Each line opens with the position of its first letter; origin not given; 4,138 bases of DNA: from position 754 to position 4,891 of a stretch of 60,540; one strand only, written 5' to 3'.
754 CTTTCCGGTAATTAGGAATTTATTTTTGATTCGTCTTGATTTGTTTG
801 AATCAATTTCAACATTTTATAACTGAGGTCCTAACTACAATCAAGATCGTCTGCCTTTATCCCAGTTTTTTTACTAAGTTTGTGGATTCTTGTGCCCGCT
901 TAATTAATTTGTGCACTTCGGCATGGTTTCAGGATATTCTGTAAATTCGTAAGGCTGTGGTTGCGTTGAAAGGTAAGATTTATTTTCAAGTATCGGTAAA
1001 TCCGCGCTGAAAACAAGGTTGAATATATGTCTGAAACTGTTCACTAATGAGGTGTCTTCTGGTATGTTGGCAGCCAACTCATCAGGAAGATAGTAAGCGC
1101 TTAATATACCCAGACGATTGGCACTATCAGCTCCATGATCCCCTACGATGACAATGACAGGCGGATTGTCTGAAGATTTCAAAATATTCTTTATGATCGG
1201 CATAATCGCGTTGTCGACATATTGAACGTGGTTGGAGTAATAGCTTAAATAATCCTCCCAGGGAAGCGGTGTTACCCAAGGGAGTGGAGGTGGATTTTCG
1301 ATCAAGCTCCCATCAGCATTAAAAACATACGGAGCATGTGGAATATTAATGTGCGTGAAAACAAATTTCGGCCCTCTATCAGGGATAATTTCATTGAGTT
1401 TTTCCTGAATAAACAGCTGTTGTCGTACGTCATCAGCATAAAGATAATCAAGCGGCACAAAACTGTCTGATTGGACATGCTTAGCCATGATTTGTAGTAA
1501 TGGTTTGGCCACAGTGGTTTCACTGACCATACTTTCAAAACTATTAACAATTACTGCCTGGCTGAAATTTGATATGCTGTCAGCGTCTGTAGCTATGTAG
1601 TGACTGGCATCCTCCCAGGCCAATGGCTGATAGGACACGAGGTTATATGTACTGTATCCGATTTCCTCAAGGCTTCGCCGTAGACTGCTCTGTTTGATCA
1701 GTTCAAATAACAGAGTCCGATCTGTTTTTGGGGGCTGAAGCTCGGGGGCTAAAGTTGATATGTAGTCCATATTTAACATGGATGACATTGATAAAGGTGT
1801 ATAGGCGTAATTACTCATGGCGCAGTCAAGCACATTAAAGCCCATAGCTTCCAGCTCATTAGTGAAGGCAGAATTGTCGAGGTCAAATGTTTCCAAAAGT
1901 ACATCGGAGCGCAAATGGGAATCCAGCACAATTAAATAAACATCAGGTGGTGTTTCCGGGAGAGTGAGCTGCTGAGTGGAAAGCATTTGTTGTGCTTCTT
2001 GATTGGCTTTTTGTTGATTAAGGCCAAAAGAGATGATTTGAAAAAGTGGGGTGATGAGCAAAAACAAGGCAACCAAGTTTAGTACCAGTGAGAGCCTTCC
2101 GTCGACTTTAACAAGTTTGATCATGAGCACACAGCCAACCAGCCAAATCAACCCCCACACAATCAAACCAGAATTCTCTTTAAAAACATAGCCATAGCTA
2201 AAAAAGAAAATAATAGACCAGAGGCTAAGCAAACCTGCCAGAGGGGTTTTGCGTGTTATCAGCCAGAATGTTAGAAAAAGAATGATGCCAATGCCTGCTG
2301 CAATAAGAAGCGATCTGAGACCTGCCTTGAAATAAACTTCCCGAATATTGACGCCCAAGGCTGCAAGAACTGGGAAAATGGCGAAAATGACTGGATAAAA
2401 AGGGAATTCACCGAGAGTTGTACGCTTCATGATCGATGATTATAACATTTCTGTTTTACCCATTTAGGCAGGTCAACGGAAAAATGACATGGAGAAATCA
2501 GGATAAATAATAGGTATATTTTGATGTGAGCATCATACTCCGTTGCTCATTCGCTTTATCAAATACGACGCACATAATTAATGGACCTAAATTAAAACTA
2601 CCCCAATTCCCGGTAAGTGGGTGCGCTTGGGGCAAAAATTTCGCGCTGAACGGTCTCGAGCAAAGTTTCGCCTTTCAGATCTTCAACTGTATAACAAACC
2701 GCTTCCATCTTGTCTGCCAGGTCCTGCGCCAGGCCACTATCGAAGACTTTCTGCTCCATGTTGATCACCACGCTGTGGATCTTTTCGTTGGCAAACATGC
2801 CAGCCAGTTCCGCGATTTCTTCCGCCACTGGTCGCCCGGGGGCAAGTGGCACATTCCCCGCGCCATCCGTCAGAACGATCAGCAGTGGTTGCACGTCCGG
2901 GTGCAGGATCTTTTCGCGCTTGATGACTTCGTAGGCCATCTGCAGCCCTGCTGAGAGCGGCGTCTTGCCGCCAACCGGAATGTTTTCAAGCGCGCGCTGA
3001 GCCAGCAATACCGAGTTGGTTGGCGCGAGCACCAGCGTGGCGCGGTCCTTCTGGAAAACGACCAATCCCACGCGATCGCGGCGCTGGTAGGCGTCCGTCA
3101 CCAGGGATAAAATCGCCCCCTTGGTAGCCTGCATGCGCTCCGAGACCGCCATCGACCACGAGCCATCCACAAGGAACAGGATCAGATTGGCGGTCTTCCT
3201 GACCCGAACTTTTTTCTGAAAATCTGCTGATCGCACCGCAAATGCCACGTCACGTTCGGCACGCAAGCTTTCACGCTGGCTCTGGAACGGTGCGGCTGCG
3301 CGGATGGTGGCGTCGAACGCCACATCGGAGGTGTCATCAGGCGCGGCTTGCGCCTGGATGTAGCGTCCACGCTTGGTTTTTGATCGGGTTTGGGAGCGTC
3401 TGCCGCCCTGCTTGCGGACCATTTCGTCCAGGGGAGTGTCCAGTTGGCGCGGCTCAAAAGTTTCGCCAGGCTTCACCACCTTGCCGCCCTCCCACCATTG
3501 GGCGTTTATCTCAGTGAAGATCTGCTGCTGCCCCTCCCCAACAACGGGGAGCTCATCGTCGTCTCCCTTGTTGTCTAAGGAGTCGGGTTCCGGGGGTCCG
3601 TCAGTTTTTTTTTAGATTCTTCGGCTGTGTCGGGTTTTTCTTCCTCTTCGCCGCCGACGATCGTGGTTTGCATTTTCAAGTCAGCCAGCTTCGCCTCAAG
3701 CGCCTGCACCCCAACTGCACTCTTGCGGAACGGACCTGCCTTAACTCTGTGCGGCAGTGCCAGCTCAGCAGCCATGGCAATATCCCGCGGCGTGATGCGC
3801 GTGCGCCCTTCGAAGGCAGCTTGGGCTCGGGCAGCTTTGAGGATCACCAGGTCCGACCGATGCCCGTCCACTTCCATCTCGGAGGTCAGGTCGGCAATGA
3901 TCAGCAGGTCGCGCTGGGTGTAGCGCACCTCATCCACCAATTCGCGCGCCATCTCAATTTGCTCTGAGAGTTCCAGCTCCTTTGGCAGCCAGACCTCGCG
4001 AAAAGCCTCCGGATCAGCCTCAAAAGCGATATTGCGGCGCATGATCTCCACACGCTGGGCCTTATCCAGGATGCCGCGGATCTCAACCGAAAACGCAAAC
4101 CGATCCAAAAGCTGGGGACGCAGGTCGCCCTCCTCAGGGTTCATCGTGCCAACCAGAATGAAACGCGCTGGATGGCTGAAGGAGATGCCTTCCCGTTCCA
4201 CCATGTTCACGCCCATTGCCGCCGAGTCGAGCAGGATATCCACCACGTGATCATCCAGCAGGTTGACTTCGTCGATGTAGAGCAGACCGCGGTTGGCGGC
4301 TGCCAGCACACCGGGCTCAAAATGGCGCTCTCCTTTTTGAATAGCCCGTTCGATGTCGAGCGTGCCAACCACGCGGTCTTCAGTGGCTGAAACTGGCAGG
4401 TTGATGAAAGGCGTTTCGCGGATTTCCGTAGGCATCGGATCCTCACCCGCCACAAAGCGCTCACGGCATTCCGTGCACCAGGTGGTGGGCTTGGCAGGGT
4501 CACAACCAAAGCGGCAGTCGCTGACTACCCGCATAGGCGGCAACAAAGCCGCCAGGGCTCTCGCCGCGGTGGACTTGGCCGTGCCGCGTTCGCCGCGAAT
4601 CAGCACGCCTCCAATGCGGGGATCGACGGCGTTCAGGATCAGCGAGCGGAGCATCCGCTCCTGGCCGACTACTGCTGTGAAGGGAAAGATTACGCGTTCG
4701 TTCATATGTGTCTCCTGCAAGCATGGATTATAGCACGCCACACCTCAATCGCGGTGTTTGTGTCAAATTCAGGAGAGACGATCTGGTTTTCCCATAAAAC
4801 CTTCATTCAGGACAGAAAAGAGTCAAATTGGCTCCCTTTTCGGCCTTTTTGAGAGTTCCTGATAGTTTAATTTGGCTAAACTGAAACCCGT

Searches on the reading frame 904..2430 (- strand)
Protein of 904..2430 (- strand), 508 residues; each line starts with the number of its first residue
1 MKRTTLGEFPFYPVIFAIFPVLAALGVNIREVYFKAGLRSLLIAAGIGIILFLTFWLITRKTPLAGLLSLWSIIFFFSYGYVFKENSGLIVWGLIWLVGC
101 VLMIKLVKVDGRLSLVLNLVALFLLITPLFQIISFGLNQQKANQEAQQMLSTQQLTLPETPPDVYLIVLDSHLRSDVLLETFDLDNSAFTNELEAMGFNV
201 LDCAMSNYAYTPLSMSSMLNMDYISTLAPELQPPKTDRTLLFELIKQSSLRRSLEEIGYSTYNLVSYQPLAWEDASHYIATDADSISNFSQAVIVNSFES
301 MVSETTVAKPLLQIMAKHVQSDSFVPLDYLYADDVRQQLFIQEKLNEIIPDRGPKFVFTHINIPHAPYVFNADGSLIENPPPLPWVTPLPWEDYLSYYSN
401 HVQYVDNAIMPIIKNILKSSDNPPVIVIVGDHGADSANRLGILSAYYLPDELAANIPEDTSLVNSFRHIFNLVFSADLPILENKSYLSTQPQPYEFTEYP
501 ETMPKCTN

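Call 14: search_protein_families(library=pfam, proteins=[window:904-2430:-], max_evalue=0.00001)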
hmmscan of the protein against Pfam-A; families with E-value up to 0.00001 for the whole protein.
window:904-2430:- (508 aa): 1 family
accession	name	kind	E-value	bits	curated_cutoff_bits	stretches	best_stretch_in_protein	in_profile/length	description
PF00884.28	Sulfatase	-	5e-06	26.5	25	1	164-438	3-247/301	Sulfatase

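Call 84: search_protein_families(library=ncbifam, proteins=[window:904-2430:-], max_evalue=1e-8)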
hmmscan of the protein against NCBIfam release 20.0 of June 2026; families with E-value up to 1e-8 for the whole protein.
window:904-2430:- (508 aa): 0 families

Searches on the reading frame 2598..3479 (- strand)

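Call 14: search_protein_families(library=pfam, proteins=[window:2598-3479:-], max_evalue=0.00001)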
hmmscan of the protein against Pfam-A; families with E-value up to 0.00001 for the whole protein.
window:2598-3479:- (293 aa): 2 families
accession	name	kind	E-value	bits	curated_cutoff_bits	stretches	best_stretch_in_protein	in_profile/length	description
PF13519.12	VWA_2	-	9.3e-15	55.6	27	1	100-206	1-106/107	von Willebrand factor type A domain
PF00092.34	VWA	-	7.6e-12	46.2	23.8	1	100-269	2-166/174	von Willebrand factor type A domain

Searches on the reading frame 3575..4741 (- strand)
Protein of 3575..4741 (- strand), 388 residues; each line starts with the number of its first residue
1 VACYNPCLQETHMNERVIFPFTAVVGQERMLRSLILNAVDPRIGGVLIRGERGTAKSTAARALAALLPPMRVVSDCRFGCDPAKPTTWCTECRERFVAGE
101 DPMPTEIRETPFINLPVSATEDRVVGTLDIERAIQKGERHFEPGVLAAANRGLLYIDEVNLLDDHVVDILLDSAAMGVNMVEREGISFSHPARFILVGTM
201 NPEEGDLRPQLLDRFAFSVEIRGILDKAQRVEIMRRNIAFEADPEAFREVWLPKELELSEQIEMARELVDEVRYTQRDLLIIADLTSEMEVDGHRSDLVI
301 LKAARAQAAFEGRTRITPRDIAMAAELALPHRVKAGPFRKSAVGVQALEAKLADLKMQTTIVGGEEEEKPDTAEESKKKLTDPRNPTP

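Call 14: search_protein_families(library=pfam, proteins=[window:3575-4741:-], max_evalue=0.00001)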
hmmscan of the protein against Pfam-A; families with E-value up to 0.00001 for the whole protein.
window:3575-4741:- (388 aa): 3 families
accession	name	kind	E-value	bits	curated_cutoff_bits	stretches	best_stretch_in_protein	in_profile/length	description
PF17863.7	AAA_lid_2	-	1.5e-15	57.1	22.7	1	282-341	4-64/74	AAA lid domain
PF01078.27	Mg_chelatase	-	2.5e-12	47.1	20.3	1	22-202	3-158/207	Magnesium chelatase, subunit ChlI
PF07728.20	AAA_5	-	5.4e-10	39.8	22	1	113-215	31-139/139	AAA domain (dynein-related subfamily)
